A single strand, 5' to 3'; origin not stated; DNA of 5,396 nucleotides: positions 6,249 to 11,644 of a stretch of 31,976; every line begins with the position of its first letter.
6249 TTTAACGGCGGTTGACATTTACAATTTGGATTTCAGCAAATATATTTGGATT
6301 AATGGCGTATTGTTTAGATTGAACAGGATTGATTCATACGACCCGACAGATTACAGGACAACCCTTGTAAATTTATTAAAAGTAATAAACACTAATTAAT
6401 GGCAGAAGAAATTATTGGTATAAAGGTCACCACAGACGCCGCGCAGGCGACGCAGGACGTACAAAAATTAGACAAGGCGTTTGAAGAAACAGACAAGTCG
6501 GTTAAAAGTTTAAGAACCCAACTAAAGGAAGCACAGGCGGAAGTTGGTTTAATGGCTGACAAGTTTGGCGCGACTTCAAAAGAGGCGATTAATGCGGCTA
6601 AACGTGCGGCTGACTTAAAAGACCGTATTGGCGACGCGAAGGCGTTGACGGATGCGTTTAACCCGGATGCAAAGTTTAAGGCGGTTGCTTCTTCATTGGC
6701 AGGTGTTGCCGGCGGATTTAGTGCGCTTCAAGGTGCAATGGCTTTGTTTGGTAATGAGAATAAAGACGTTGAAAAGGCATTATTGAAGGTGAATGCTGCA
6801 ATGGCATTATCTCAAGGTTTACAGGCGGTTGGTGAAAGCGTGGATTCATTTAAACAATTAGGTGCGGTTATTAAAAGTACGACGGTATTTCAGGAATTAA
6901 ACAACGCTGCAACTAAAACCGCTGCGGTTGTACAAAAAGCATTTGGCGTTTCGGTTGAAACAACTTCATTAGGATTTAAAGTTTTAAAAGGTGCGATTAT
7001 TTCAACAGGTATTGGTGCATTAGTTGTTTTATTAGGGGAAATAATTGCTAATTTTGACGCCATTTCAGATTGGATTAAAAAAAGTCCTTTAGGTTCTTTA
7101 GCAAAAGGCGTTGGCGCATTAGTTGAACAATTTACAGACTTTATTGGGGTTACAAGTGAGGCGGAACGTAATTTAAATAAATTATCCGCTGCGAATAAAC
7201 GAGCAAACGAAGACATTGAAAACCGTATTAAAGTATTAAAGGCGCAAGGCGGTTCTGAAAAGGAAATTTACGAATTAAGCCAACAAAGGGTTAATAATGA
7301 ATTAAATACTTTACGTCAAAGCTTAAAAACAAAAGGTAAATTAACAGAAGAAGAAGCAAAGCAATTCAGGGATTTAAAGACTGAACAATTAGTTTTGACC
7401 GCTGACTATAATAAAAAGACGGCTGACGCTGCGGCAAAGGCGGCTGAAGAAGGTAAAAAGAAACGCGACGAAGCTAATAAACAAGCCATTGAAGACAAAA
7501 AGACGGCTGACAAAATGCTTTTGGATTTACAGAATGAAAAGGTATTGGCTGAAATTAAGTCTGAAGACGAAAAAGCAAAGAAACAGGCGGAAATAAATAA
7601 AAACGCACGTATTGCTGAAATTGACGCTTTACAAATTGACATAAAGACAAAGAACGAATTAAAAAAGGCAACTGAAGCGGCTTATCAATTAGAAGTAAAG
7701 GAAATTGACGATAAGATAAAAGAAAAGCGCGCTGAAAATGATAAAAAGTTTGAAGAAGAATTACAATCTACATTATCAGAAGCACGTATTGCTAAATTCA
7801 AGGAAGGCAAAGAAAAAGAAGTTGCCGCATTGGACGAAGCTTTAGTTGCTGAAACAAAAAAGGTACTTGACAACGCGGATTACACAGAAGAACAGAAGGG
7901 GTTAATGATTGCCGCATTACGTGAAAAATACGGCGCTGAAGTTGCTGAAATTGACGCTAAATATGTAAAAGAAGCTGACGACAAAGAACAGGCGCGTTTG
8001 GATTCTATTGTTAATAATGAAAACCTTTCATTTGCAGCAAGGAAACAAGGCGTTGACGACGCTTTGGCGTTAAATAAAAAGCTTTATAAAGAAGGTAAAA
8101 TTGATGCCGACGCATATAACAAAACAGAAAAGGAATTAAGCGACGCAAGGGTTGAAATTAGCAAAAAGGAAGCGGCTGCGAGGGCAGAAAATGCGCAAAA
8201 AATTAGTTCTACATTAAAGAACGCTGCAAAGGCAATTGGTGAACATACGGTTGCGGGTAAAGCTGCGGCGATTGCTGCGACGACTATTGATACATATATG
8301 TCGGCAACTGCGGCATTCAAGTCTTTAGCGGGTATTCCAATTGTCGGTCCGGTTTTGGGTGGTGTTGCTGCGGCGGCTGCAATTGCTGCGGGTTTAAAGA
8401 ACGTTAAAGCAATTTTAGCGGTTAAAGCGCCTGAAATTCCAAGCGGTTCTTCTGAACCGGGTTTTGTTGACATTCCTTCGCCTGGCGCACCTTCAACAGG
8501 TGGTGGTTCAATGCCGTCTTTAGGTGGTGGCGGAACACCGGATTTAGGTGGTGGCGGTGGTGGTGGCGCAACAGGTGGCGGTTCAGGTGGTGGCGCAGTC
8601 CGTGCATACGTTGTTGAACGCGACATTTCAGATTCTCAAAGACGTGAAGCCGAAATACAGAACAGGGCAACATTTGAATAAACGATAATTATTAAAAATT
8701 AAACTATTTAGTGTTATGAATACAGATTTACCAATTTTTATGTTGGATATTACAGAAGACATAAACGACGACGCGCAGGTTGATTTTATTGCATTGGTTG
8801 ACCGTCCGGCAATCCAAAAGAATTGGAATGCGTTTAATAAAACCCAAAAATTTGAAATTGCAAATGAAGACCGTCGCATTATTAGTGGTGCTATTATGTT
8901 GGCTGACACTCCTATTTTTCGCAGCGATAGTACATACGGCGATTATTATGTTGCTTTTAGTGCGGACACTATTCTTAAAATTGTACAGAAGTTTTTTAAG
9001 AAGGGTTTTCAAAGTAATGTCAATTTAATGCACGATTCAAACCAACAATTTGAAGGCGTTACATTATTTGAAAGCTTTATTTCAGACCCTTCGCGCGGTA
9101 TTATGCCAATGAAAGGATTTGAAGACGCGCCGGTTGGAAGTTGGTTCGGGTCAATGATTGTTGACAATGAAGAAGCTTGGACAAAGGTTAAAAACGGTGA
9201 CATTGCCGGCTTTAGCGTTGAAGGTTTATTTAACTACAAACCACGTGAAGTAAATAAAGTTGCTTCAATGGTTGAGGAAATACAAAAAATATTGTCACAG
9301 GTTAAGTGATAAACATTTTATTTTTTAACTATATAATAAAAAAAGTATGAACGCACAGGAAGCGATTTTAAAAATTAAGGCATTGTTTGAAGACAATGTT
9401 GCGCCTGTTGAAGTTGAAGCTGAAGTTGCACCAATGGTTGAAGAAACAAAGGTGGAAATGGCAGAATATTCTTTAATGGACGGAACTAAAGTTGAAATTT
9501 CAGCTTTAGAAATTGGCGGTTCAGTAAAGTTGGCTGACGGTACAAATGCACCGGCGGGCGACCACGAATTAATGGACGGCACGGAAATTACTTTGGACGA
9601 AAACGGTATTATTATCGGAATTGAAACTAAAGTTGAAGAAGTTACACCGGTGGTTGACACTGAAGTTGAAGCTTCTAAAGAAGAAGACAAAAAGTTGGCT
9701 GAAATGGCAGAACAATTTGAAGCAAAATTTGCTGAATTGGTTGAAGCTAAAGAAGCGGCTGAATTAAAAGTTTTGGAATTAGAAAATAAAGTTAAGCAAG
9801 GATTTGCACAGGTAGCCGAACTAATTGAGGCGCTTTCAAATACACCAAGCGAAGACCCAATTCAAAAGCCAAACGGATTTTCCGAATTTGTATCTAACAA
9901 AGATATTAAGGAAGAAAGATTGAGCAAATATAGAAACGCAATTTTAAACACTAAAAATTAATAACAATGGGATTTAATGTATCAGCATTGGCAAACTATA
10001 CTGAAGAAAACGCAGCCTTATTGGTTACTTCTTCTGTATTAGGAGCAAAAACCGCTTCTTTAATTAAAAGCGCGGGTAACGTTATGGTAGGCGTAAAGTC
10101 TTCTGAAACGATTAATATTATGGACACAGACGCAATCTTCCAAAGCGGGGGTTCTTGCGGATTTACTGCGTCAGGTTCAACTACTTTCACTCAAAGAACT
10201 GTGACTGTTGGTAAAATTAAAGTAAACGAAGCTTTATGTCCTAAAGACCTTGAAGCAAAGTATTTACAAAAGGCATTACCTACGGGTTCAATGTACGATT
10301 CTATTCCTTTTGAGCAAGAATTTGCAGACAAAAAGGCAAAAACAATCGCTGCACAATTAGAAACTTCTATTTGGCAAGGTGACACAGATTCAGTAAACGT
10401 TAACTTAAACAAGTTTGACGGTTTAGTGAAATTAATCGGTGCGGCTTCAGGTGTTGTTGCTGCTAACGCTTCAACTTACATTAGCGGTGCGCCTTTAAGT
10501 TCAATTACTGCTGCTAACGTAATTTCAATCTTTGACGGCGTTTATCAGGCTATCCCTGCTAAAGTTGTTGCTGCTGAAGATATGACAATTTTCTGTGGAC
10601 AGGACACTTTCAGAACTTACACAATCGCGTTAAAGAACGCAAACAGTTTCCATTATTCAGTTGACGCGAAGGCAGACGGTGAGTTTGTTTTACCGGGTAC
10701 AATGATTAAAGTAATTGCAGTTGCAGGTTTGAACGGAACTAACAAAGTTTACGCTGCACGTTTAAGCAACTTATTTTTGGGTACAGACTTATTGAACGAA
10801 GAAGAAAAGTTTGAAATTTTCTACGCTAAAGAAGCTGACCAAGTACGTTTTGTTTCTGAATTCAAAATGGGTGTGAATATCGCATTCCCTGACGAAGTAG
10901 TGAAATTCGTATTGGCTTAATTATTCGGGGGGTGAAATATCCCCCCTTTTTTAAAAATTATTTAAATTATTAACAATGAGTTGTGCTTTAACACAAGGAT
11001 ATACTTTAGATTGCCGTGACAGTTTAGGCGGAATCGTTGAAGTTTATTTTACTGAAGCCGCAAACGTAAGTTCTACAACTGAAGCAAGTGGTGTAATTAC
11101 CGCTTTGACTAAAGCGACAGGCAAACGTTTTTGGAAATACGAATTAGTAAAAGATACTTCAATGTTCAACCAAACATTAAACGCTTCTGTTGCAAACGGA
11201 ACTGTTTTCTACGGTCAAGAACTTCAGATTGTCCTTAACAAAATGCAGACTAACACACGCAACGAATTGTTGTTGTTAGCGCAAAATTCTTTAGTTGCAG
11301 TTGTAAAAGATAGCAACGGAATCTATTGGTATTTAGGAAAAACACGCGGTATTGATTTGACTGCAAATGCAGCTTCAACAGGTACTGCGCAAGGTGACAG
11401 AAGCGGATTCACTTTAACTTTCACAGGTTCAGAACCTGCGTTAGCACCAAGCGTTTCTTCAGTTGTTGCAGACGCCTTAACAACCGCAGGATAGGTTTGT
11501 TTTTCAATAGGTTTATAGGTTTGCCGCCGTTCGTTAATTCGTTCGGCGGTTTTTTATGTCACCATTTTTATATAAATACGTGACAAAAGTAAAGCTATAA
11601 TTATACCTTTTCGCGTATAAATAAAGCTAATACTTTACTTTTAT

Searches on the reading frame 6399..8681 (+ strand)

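Call 10: search_protein_families(library=phrogs, proteins=[window:6399-8681:+], max_evalue=0.001)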
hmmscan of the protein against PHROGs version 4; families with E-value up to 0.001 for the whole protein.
window:6399-8681:+ (760 aa): 3 families
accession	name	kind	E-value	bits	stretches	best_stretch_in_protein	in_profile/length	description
phrog_21917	-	unknown function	2.2e-06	26.7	1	16-563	132-640/1395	-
phrog_1538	-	tail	4e-05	23.5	1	9-672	11-705/811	tail length tape measure protein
phrog_3336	-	tail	0.00011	21.9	1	257-681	529-949/1051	tail length tape measure protein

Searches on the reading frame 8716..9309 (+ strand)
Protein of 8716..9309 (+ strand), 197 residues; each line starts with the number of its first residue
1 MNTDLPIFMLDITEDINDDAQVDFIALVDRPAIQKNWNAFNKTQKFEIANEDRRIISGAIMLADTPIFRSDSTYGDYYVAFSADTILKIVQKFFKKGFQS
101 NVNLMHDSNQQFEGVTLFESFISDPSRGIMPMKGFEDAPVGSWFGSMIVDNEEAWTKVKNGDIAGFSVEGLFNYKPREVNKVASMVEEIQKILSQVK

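Call 10: search_protein_families(library=phrogs, proteins=[window:8716-9309:+], max_evalue=0.001)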
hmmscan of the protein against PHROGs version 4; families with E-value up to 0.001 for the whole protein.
window:8716-9309:+ (197 aa): 5 families
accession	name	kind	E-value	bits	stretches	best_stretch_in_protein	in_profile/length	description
phrog_24921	-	unknown function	3.7e-33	116.1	1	12-179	6-177/349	-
phrog_1530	-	other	8.6e-12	46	1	81-177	266-354/379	DNA methyltransferase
phrog_3017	-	head and packaging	2.4e-11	44.5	1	19-191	7-171/402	head maturation protease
phrog_15223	-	other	4.9e-11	43.9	1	72-181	27-123/199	protease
phrog_34096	-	head and packaging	3.4e-05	23.8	1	49-172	129-235/412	head maturation protease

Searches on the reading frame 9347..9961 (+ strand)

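Call 10: search_protein_families(library=phrogs, proteins=[window:9347-9961:+], max_evalue=0.001)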
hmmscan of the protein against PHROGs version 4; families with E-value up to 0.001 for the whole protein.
window:9347-9961:+ (204 aa): 1 family
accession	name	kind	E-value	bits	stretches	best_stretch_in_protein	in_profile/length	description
phrog_24921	-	unknown function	0.00041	20.6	1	28-140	202-307/349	-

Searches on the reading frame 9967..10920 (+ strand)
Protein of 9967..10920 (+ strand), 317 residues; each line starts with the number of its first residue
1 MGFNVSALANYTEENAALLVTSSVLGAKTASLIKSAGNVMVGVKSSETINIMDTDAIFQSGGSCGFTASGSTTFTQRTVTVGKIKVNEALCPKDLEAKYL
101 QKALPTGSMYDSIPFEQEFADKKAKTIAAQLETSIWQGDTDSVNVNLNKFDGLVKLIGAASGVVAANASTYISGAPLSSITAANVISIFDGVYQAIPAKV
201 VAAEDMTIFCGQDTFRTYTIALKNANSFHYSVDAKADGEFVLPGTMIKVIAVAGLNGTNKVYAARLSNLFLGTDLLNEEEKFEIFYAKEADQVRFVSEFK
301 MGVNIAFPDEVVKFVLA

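Call 10: search_protein_families(library=phrogs, proteins=[window:9967-10920:+], max_evalue=0.001)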
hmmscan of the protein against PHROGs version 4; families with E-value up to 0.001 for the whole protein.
window:9967-10920:+ (317 aa): 2 families
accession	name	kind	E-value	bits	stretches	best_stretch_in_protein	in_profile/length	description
phrog_11320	-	unknown function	7.8e-21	75.3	1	9-312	9-302/324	-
phrog_1623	-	head and packaging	5.8e-12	46.6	1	110-313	110-299/305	virion structural protein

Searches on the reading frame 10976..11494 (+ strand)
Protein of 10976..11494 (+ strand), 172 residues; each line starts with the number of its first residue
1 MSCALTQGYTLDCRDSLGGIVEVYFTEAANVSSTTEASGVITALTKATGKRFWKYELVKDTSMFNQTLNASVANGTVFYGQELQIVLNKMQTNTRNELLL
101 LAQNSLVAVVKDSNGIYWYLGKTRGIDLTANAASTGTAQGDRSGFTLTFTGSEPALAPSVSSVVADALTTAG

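Call 10: search_protein_families(library=phrogs, proteins=[window:10976-11494:+], max_evalue=0.001)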
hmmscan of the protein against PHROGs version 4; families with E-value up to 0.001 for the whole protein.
window:10976-11494:+ (172 aa): 1 family
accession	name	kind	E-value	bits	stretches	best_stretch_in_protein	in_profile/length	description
phrog_19091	-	unknown function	1.4e-22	81.2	1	1-169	1-169/181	-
